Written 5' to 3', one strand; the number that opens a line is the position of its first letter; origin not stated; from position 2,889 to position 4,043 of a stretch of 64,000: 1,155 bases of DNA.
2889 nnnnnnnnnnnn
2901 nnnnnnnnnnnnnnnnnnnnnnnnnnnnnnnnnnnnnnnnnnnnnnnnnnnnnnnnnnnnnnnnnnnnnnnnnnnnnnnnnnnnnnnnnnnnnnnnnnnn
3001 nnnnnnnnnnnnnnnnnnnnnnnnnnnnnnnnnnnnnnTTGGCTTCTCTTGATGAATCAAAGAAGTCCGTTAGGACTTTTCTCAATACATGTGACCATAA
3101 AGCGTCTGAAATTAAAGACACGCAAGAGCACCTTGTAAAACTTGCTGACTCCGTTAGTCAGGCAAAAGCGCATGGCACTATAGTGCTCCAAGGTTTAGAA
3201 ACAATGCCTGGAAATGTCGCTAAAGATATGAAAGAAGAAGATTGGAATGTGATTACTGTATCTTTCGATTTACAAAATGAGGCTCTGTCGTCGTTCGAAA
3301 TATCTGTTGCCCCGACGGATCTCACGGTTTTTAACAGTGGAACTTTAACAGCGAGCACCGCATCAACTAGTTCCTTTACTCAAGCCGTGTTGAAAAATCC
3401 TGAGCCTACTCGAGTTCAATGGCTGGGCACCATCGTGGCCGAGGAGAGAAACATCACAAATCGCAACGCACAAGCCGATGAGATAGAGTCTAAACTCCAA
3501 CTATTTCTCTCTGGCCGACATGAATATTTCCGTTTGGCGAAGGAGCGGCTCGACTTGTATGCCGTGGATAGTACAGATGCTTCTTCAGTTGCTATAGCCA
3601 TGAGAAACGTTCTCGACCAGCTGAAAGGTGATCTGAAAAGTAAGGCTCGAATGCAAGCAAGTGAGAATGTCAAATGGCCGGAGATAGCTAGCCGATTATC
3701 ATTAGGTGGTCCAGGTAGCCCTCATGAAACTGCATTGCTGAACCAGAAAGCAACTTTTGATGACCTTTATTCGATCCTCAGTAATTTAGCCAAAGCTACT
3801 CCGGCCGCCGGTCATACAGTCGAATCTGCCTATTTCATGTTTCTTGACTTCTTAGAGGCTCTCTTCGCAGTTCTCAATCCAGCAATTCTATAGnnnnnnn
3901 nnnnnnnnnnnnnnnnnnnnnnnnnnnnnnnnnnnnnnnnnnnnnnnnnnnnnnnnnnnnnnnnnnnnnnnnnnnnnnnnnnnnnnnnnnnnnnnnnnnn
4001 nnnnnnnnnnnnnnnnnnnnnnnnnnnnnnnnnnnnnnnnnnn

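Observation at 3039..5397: Candidate new two-gene TIR-domain defence cassette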

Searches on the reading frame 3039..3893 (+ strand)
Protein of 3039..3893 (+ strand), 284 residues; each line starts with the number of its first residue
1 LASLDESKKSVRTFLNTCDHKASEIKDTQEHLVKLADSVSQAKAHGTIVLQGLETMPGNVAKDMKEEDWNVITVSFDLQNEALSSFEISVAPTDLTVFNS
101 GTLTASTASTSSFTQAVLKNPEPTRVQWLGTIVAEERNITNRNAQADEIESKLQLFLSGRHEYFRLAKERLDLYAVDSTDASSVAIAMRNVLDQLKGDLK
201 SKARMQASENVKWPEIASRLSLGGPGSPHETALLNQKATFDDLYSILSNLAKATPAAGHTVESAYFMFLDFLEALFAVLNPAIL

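Call 4: search_protein_families(library=pfam, proteins=[window:3039-3893:+], max_evalue=1)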
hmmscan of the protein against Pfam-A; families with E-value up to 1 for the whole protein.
window:3039-3893:+ (284 aa): 2 families
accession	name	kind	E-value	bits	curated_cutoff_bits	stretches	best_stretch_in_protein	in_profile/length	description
PF25327.1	UBL_ZFAND1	-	0.13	12.8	27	0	133-158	15-40/69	ZFAND1-like ubiquitin-like domain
PF23020.1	PEX14-like_2nd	-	0.16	12.7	23.2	0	97-144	9-53/120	Peroxisomal membrane protein PEX14-like, central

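Call 5: search_protein_families(library=padloc, proteins=[window:3039-3893:+], max_evalue=1)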
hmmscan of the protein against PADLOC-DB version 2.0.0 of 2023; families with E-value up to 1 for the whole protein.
window:3039-3893:+ (284 aa): 0 families

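Call 6: search_protein_families(library=ncbifam, proteins=[window:3039-3893:+], max_evalue=1)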
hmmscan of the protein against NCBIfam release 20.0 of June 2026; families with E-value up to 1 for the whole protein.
window:3039-3893:+ (284 aa): 0 families

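Call 15: find_homologous_proteins(query=window:3039-3893:+, max_evalue=0.001)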
Query window:3039-3893:+ (284 aa): 2 proteins with E <= 0.001 among 1414 candidates.
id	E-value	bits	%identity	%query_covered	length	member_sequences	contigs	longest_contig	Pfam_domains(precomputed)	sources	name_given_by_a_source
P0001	1.2e-178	610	100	100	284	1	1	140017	-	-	-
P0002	2.4e-139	481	80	100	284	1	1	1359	-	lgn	-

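Call 17: find_encoding_contigs(protein=P0002, flank=10000)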
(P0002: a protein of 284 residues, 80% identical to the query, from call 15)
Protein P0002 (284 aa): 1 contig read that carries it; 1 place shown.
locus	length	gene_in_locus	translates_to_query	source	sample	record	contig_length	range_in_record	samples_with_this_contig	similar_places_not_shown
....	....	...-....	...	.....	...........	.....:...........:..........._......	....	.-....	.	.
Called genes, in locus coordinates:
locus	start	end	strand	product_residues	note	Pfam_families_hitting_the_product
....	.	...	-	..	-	?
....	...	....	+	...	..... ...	-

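Call 30: search_solved_structures(query=window:3039-3893:+, max_evalue=10)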
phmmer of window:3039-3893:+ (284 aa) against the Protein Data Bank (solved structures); distinct sequences matched with E-value up to 10: 0.

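Call 40: search_protein_representatives(protein=window:3039-3893:+)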
Query: 284 residues. Proteins with E-value up to 0.001 (for the whole library): 152; up to 1e-10: 11; up to 1e-30: 1. The best 150 are listed.
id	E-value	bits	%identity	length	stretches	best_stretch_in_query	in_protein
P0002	7.7e-140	481.3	80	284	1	1-284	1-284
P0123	1.4e-12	64.5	31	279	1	114-255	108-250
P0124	1.8e-12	64.1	27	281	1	37-275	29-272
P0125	7.1e-12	62.1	26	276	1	93-283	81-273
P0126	1.8e-11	60.8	30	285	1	120-282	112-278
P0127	1.8e-11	60.8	29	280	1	99-255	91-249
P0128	2.9e-11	60.1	27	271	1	4-272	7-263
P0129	4.4e-11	59.5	36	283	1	118-254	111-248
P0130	5.4e-11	59.2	28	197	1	98-280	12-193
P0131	7.1e-11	58.9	29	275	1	95-276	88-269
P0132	1.0e-10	58.3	30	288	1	27-280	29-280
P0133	1.3e-10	58.0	25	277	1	53-281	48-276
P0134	2.6e-10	57.0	34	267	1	75-271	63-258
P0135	3.1e-10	56.8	31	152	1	134-279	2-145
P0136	3.2e-10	56.7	31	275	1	97-281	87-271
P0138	5.5e-10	55.9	27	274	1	27-269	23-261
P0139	6.0e-10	55.8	31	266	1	102-256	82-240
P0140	6.8e-10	55.6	26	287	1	84-275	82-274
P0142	2.7e-09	53.7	24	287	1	16-277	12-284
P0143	4.4e-09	53.0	33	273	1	168-280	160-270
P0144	5.0e-09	52.8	27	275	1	99-271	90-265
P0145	6.3e-09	52.5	31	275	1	86-280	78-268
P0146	6.4e-09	52.4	31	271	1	137-276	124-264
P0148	1.4e-08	51.4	25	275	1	112-280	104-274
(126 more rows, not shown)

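Call 44: search_protein_families(library=pfam, alignment_id=A4, max_evalue=0.01)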
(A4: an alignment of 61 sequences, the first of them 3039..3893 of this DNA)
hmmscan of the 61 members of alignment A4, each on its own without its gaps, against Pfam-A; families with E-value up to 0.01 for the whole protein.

A. member 1, window:3039-3893:+ (284 aa): 0 families

B. families by the number of members that match (of 61 scanned): 9 families
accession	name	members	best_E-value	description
PF10360.14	DUF2433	1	0.0019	Protein of unknown function (DUF2433)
PF05547.17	Peptidase_M6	1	0.0025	Immune inhibitor A peptidase M6, catalytic domain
PF24882.1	WHD_ORC2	1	0.0037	ORC2 WHD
PF02255.21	PTS_IIA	1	0.0041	PTS system, Lactose/Cellobiose specific IIA subunit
PF00747.22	Viral_DNA_bp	1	0.0044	ssDNA binding protein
PF04048.20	Sec8_N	1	0.005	Exocyst complex component Sec8 N-terminal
PF05667.16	CCDC22_CC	1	0.0072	CCDC22 protein coiled-coil region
PF23735.1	KIF9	1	0.0083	Kinesin-like protein KIF9 domain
PF12128.14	DUF3584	1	0.0086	Protein of unknown function (DUF3584)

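Call 45: search_protein_families(library=padloc, alignment_id=A4, max_evalue=0.01)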
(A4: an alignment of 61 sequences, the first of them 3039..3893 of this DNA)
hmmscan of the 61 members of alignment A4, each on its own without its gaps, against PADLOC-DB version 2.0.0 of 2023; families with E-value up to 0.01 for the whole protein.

A. member 1, window:3039-3893:+ (284 aa): 0 families

B. families by the number of members that match (of 61 scanned): 11 families
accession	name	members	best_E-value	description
PDLC05011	PDC-S39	1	0.00029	-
PDLC04897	PDC-S06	1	0.00056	-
PDLC00636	ZorA2|ZorA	1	0.00085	MotA/ExbB/TolQ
PDLC04201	HEC-01B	1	0.001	-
PDLC03859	LmuB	1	0.0011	-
PDLC00298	PtuA1|PtuA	1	0.0011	AAA ATPase domain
PDLC02302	AbiEii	1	0.0018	AbiEii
PDLC04899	PDC-S07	1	0.0019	-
PDLC02212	QatB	1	0.0069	-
PDLC04757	PDC-M64B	1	0.008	-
PDLC00551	JetC2|JetC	1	0.0092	DUF3584 domain; MukB-like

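Call 46: find_homologous_proteins(query=A4, max_evalue=0.00001)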
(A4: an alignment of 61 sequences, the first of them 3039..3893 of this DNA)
Query A4 (61 sequences) (284 aa, profile of the alignment): 3 proteins with E <= 0.00001 among 5203 candidates.
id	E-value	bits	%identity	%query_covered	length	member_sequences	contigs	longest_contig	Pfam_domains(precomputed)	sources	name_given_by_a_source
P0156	2.2e-68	248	24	80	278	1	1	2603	-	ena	-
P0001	5.7e-62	227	100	100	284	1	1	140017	-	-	-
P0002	2.8e-61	225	80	100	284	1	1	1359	-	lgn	-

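Call 49: find_encoding_contigs(protein=P0123, flank=5000)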
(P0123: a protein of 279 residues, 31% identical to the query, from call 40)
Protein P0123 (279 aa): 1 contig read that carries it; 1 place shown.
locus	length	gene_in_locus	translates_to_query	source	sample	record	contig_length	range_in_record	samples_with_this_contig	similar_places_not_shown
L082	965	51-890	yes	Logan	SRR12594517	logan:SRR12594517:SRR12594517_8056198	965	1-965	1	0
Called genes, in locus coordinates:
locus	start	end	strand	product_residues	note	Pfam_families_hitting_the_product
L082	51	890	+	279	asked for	-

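Call 50: list_cluster_members(proteins=[P0124, P0125, P0126, P0127, P0128, P0129, P0131, P0132, P0133, P0134])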
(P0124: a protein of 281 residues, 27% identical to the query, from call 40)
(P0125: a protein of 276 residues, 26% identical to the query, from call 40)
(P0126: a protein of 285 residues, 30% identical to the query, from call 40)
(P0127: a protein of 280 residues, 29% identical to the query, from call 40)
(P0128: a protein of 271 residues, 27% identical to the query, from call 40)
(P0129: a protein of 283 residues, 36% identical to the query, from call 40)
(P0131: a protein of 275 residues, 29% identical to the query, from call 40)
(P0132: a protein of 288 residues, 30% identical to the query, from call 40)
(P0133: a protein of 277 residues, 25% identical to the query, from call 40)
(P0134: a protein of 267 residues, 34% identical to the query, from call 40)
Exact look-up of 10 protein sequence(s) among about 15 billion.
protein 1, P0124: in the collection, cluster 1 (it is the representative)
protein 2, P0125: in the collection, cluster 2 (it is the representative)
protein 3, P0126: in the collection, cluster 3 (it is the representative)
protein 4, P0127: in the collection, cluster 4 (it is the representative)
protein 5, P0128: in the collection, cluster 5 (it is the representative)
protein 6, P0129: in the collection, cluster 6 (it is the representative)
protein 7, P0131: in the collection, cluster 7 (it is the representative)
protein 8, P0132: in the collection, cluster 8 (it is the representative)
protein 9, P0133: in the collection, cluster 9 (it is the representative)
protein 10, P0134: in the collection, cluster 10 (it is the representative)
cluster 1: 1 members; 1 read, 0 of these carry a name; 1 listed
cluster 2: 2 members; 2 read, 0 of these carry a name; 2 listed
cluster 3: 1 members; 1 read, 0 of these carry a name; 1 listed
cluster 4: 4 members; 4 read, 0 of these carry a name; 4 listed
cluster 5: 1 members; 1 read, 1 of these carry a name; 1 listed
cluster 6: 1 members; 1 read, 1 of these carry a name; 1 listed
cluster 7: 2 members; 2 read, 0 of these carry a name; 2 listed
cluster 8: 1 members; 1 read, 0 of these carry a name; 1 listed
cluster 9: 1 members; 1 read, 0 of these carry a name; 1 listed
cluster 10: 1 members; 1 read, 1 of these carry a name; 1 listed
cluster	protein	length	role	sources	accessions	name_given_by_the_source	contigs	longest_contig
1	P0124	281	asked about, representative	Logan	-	-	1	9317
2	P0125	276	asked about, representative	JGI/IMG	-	-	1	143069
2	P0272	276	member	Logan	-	-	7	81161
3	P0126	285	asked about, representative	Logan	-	-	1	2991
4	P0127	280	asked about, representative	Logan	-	-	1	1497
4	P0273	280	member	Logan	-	-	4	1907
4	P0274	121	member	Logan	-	-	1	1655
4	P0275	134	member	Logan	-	-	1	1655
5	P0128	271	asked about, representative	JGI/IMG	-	hypothetical protein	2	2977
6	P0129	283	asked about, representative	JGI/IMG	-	hypothetical protein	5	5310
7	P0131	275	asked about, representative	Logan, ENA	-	-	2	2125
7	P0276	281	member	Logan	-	-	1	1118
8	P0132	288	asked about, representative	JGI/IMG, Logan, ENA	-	-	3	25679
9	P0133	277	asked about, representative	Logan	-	-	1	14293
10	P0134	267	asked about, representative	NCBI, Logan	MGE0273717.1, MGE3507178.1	MAG: hypothetical protein AB7M05_21015 [Alphaproteobacteria bacterium]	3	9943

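Call 51: list_cluster_members(proteins=[P0136, P0138, P0139, P0140, P0142, P0143, P0144, P0145, P0146, P0148])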
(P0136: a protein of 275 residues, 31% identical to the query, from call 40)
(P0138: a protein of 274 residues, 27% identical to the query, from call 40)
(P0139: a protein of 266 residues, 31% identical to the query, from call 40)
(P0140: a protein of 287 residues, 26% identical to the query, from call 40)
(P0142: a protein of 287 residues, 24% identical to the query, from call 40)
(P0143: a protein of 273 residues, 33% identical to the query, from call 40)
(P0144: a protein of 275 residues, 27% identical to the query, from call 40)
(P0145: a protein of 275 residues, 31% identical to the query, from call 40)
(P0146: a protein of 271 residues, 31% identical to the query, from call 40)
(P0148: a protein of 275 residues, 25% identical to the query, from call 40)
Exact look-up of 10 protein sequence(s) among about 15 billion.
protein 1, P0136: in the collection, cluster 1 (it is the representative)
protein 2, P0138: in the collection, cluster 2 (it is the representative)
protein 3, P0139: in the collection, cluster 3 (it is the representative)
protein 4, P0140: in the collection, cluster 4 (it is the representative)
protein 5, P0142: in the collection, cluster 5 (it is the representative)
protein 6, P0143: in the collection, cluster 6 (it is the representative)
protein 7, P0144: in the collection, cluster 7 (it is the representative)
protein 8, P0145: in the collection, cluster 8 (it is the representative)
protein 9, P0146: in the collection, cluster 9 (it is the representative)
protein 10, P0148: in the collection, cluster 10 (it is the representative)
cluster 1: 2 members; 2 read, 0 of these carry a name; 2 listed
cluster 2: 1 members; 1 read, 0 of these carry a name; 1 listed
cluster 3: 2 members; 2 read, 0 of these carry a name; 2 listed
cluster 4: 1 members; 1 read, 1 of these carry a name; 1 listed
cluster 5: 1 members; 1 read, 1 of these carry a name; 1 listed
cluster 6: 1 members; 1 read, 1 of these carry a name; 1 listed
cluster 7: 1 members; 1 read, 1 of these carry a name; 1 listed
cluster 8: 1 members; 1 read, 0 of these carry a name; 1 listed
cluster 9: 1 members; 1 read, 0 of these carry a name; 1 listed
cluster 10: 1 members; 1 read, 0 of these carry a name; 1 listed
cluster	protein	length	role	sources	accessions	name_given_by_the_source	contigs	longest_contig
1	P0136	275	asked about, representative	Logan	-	-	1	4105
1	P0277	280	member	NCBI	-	-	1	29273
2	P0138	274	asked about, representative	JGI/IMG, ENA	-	-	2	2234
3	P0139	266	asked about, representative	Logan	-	-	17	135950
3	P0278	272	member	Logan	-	-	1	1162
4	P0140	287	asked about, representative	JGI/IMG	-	hypothetical protein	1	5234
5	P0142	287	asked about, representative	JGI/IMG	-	hypothetical protein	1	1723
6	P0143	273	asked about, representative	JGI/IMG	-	hypothetical protein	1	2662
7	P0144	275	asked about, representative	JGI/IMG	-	hypothetical protein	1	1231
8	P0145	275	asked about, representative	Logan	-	-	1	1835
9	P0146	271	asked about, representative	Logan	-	-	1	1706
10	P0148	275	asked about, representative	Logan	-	-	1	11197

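Call 52: find_encoding_contigs(protein=P0125, flank=6000, max_places=2)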
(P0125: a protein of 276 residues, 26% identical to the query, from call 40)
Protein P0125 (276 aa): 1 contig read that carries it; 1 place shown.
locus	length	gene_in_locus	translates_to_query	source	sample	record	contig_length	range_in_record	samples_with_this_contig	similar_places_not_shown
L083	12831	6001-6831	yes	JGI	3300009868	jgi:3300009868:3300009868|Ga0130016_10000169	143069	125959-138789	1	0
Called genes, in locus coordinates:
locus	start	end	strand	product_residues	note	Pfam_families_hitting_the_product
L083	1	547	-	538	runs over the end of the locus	PF01656:CbiA, PF10609:ParA (weak), PF13614:AAA_31 (faint)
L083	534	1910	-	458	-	PF08666:SAF (weak)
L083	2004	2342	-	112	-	-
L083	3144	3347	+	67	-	PF04002:RadC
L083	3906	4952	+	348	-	PF00078:RVT_1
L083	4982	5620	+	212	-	PF08388:GIIM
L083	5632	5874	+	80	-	PF04002:RadC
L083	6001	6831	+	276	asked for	-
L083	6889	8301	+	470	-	-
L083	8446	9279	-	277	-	-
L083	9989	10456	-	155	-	-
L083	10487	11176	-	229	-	PF17210:SdrD_B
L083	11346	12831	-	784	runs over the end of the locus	-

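Call 53: find_encoding_contigs(protein=P0139, flank=6000, max_places=2)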
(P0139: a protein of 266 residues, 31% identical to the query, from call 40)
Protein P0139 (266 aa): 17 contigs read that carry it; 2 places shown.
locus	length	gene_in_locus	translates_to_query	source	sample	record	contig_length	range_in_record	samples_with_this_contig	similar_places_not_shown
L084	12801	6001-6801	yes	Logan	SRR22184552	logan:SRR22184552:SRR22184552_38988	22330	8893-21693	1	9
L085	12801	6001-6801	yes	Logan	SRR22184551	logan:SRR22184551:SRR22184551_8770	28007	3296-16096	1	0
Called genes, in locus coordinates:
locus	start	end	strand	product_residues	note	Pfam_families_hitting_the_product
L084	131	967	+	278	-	PF00376:MerR, PF13411:MerR_1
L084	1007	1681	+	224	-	PF04140:ICMT, PF04191:PEMT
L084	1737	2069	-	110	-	PF08821:CGGC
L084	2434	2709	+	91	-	-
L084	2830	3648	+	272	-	PF00657:Lipase_GDSL, PF13472:Lipase_GDSL_2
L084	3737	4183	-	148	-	-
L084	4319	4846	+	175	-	-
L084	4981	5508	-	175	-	-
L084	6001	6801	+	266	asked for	-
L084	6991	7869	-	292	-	PF01582:TIR, PF13676:TIR_2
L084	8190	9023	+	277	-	-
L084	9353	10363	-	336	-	PF02407:Viral_Rep, PF00910:RNA_helicase (weak)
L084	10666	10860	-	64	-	-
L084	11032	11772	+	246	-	PF00717:Peptidase_S24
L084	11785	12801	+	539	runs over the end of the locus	PF00239:Resolvase, PF07508:Recombinase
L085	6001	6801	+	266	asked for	-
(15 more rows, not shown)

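Call 54: find_encoding_contigs(protein=P0132, flank=6000, max_places=2)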
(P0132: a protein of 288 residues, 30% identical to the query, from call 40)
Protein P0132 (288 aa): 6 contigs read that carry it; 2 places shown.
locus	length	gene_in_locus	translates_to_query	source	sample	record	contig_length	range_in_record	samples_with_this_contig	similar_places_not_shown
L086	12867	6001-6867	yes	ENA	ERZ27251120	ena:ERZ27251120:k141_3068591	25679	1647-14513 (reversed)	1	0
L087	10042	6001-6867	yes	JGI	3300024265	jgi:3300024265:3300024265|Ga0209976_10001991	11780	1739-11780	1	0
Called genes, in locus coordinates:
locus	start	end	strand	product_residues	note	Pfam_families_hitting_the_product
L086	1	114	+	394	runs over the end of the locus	PF02746:MR_MLE_N, PF13378:MR_MLE_C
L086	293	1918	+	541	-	PF07969:Amidohydro_3, PF01979:Amidohydro_1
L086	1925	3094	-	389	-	-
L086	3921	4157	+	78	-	PF13744:HTH_37 (weak), PF13560:HTH_31, PF12844:HTH_19 (weak), PF01381:HTH_3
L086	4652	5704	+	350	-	PF02661:Fic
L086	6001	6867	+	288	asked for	-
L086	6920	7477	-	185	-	-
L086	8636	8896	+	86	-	-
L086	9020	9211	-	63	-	-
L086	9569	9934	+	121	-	-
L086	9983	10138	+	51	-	-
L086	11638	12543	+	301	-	PF00126:HTH_1, PF03466:LysR_substrate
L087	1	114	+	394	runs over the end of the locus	PF02746:MR_MLE_N, PF13378:MR_MLE_C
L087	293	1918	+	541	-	PF07969:Amidohydro_3, PF01979:Amidohydro_1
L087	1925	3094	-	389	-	-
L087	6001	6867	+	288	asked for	-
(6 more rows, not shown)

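Call 55: find_encoding_contigs(protein=P0133, flank=6000, max_places=2)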
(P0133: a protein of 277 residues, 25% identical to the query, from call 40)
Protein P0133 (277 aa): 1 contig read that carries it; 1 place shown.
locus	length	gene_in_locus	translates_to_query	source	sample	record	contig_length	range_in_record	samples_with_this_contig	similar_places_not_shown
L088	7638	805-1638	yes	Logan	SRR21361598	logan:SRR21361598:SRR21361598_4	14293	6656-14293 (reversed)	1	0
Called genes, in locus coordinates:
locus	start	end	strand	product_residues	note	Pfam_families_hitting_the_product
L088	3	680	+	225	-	?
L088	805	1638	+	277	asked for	-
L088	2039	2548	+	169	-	PF08020:DUF1706, PF12867:DinB_2 (weak)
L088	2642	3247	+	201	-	PF23023:Anti-Pycsar_Apyc1 (faint), PF00753:Lactamase_B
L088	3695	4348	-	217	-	PF00072:Response_reg, PF00196:GerE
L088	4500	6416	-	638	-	PF02743:dCache_1, PF00672:HAMP, PF07730:HisKA_3, PF02518:HATPase_c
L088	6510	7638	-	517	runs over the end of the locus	PF03916:NrfD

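Call 56: find_encoding_contigs(protein=P0134, flank=6000, max_places=2)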
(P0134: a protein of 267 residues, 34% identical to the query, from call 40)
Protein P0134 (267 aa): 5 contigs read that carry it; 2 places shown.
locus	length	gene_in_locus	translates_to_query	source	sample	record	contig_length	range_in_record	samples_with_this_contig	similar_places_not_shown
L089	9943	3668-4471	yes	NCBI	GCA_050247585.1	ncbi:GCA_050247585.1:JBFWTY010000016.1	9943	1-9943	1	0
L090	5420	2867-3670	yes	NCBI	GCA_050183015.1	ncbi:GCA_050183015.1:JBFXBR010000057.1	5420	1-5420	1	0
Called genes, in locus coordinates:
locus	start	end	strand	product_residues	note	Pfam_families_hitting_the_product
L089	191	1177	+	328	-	PF10137:CAP12-PCTIR_TIR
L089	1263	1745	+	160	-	-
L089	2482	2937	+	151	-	-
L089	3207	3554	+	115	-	-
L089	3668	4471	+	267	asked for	-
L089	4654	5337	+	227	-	-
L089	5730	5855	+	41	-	-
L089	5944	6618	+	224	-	PF17278:DUF5343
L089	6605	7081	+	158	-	PF09509:Hypoth_Ymh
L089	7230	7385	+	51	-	PF27535:RelB3_C (weak)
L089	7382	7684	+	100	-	PF05016:ParE_toxin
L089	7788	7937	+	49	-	-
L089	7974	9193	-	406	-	PF01527:HTH_Tnp_1, PF13276:HTH_21, PF00665:rve, PF13683:rve_3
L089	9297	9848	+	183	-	-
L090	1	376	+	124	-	PF10137:CAP12-PCTIR_TIR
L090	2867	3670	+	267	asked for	-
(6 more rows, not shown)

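Call 57: find_encoding_contigs(protein=P0148, flank=6000, max_places=2)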
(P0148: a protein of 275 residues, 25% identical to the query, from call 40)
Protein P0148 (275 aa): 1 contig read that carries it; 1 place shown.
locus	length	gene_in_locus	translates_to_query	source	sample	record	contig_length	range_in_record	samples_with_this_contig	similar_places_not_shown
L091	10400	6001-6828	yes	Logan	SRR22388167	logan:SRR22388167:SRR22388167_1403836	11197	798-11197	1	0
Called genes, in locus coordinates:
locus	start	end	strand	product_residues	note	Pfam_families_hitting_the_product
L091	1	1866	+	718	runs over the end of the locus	PF06986:F_T4SS_TraN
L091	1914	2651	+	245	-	PF13098:Thioredoxin_2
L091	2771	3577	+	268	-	PF09673:TrbC_Ftype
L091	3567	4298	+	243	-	PF00535:Glycos_transf_2, PF10111:Glyco_tranf_2_2 (weak), PF13641:Glyco_tranf_2_3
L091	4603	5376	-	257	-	-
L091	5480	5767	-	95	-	PF00216:Bac_DNA_binding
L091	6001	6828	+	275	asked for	-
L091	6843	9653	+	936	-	PF02463:SMC_N (weak), PF13476:AAA_23, PF13304:AAA_21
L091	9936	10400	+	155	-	?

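Call 58: find_encoding_contigs(protein=P0124, flank=6000, max_places=2)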
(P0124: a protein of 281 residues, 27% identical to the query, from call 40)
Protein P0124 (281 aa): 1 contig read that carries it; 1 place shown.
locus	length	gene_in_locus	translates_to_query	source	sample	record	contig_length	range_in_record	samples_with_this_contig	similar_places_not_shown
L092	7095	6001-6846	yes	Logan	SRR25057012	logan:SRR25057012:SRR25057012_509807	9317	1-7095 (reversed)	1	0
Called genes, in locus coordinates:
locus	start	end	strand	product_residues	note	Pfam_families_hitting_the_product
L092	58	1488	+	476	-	PF00749:tRNA-synt_1c, PF19269:Anticodon_2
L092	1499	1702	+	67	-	-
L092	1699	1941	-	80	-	PF01541:GIY-YIG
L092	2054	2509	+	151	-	PF00583:Acetyltransf_1 (weak)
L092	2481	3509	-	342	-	PF00512:HisKA, PF02518:HATPase_c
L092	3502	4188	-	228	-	PF00072:Response_reg, PF00486:Trans_reg_C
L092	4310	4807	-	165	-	-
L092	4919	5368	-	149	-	PF00293:NUDIX, PF14815:NUDIX_4 (faint)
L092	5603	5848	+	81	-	PF01541:GIY-YIG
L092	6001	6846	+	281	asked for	-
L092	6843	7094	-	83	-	?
